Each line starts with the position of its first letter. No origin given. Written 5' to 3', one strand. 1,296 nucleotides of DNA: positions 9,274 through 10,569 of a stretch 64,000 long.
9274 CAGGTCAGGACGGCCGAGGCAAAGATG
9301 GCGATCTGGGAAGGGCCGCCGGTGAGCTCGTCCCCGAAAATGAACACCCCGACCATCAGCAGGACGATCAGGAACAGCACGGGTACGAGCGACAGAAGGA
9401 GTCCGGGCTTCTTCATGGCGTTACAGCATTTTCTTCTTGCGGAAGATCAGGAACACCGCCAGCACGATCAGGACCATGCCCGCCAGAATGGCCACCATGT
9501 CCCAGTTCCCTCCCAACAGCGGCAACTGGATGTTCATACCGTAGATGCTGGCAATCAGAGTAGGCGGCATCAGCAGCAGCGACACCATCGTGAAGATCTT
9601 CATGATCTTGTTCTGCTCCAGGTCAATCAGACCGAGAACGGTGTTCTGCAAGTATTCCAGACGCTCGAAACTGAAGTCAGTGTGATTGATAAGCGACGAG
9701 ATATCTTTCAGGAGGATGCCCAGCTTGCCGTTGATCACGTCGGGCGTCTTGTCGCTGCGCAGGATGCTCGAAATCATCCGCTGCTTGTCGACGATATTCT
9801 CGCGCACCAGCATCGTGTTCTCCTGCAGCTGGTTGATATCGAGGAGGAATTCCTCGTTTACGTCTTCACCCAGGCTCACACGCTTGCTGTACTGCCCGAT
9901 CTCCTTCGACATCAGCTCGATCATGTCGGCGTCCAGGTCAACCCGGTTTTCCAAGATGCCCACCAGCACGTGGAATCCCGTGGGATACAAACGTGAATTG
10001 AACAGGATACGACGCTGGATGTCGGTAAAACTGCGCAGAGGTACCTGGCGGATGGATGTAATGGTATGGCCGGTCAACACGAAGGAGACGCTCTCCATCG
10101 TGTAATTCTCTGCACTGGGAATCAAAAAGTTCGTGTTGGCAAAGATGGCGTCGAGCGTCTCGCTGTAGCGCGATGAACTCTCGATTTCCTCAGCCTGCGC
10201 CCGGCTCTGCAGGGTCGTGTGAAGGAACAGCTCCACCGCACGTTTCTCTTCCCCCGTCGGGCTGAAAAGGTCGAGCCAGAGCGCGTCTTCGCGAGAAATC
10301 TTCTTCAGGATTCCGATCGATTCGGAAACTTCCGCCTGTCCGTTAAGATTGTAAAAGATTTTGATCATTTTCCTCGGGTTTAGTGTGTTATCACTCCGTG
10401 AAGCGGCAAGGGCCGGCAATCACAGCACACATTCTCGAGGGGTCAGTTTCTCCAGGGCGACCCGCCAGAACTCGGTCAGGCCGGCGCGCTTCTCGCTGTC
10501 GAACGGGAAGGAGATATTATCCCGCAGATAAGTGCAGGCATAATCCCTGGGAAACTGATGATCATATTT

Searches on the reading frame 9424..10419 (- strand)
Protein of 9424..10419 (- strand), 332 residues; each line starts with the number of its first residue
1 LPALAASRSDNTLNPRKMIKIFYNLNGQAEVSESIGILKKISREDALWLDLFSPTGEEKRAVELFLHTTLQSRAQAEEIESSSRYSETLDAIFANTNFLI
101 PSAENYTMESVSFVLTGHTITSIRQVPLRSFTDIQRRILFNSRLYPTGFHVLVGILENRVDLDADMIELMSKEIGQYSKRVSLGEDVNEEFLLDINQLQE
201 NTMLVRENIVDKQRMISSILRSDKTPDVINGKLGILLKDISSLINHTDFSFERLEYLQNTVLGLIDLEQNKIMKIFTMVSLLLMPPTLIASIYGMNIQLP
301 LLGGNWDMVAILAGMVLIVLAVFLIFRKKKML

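Call 7: search_protein_families(library=pfam, proteins=[window:9424-10419:-], max_evalue=0.01)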
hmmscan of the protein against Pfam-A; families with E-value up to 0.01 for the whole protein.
window:9424-10419:- (332 aa): 1 family
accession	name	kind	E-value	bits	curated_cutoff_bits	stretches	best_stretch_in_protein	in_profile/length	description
PF01544.23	CorA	-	8.7e-46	157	27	1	45-328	3-292/292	CorA-like Mg2+ transporter protein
